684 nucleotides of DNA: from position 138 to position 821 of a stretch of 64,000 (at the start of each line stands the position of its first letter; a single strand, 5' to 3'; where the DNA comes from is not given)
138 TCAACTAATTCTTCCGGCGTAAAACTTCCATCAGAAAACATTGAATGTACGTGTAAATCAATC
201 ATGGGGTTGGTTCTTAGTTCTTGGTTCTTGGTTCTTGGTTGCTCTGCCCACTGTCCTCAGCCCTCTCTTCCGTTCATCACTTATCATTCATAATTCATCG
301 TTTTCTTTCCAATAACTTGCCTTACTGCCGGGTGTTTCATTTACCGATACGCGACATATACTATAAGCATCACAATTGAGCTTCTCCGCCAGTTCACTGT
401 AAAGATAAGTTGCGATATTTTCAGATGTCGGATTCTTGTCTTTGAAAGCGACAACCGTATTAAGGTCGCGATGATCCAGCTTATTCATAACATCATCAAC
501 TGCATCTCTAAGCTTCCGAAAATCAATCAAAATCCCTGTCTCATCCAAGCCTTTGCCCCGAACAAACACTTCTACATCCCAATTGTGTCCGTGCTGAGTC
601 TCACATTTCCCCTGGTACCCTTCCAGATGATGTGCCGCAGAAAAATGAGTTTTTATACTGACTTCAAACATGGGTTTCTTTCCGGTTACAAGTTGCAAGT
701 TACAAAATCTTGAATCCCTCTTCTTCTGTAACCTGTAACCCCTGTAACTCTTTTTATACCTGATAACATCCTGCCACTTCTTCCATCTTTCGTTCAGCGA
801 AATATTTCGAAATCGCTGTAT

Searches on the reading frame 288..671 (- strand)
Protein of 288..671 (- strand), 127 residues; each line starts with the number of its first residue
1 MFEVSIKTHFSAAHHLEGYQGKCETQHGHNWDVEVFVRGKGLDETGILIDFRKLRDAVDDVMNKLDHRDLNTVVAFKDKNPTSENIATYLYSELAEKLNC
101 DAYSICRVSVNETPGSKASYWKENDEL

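Call 38: find_homologous_proteins(query=window:288-671:-)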
Query window:288-671:- (127 aa): 244 proteins with E <= 0.001 among 244 candidates; the best 120 are listed.
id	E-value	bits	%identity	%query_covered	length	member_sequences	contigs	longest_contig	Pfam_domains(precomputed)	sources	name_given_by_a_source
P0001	1.3e-81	289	100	100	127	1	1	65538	PF01242.25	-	-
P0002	1.1e-58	215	75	98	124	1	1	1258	PF01242.25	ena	-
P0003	8.5e-52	193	67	96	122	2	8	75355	PF01242.25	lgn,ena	-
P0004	3.1e-50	188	66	96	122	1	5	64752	PF01242.25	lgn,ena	-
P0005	1.6e-49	185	65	96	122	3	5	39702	PF01242.25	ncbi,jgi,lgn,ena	jgi:6-pyruvoyltetrahydropterin/6-carboxytetrahydropterin synthase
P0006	1.8e-49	185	62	98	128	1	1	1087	PF01242.25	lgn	-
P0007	3.6e-49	184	66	97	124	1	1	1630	PF01242.25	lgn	-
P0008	5.9e-49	183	62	96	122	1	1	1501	PF01242.25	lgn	-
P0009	3.1e-48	181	65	98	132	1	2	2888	PF01242.25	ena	-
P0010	3.9e-48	181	63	96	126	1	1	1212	PF01242.25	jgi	-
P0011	7.8e-47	177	64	95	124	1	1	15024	PF01242.25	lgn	-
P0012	1.1e-46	176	61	100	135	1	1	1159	PF01242.25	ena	-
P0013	1.1e-46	176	64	97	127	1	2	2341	PF01242.25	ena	-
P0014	1.3e-46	176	62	96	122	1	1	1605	PF01242.25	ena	-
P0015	1.4e-46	176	64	96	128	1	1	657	PF01242.25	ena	-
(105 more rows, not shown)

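Call 39: find_encoding_contigs(protein=P0003, flank=10000, max_places=3)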
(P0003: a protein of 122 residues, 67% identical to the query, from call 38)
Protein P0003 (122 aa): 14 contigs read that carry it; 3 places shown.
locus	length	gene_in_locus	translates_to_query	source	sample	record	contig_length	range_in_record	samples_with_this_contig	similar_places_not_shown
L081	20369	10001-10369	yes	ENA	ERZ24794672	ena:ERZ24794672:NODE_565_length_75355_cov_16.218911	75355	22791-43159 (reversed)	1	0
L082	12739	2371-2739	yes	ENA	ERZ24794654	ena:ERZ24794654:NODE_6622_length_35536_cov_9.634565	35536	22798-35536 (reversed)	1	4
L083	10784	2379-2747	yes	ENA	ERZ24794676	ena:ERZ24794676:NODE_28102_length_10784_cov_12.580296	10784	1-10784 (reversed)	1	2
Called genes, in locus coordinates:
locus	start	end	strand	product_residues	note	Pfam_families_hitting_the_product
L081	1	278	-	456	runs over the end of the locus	PF01546:Peptidase_M20, PF07687:M20_dimer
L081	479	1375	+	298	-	PF00009:GTP_EFTU (faint), PF00350:Dynamin_N (faint), PF01926:MMR_HSR1, PF02421:FeoB_N, PF03193:RsgA_GTPase (faint), PF04548:AIG1 (weak), PF07650:KH_2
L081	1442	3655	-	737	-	PF01136:Peptidase_U32, PF12392:DUF3656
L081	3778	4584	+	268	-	PF01797:Y1_Tnp (faint)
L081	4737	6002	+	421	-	PF02899:Phage_int_SAM_1 (faint), PF00589:Phage_integrase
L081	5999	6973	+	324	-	PF00589:Phage_integrase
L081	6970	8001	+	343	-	PF02899:Phage_int_SAM_1, PF00589:Phage_integrase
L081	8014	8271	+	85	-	-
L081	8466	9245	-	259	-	PF00814:TsaD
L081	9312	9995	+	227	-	PF02142:MGS, PF01808:AICARFT_IMPCHas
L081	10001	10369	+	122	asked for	PF01242:PTPS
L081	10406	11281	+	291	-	PF02811:PHP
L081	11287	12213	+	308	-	PF00551:Formyl_trans_N, PF02911:Formyl_trans_C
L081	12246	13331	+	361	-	PF13685:Fe-ADH_2 (weak), PF01761:DHQ_synthase, PF24621:DHQS_C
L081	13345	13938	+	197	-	-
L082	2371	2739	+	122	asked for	PF01242:PTPS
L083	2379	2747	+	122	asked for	PF01242:PTPS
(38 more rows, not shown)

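Call 40: find_encoding_contigs(protein=P0002, flank=10000, max_places=2)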
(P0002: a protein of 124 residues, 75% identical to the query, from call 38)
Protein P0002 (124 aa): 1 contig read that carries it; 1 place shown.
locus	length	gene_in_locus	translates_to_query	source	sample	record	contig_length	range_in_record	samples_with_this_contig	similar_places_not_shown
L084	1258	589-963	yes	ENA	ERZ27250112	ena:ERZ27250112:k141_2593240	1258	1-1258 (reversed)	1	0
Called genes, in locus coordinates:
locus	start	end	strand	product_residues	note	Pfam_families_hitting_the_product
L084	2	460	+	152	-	?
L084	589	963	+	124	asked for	PF01242:PTPS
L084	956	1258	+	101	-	?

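Call 41: find_encoding_contigs(protein=P0004, flank=10000, max_places=2)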
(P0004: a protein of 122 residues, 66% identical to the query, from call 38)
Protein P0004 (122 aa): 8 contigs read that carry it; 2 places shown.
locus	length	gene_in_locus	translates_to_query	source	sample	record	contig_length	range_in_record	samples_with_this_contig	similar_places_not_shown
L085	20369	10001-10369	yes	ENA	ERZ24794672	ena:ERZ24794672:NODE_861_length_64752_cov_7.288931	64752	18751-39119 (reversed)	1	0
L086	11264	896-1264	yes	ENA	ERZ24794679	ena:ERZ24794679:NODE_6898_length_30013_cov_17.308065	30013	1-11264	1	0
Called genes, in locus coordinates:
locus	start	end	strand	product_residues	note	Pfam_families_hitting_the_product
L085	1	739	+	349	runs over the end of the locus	PF01408:GFO_IDH_MocA, PF03447:NAD_binding_3 (weak), PF22725:GFO_IDH_MocA_C3, PF02894:GFO_IDH_MocA_C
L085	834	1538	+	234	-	PF01066:CDP-OH_P_transf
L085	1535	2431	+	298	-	PF00009:GTP_EFTU (faint), PF00350:Dynamin_N (faint), PF01926:MMR_HSR1, PF02421:FeoB_N, PF03193:RsgA_GTPase (faint), PF04548:AIG1 (weak), PF07650:KH_2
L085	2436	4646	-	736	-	PF01136:Peptidase_U32, PF12392:DUF3656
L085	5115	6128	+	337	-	PF13379:NMT1_2, PF09084:NMT1, PF12974:Phosphonate-bd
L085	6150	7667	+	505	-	PF00672:HAMP (weak), PF00512:HisKA, PF02518:HATPase_c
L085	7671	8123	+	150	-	PF00072:Response_reg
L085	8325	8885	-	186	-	PF00814:TsaD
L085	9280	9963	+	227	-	PF02142:MGS, PF01808:AICARFT_IMPCHas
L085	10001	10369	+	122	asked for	PF01242:PTPS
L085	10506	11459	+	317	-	PF02811:PHP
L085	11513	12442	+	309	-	PF00551:Formyl_trans_N, PF02911:Formyl_trans_C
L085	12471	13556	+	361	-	PF13685:Fe-ADH_2 (weak), PF01761:DHQ_synthase, PF24621:DHQS_C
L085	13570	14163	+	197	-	-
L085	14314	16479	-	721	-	-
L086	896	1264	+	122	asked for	PF01242:PTPS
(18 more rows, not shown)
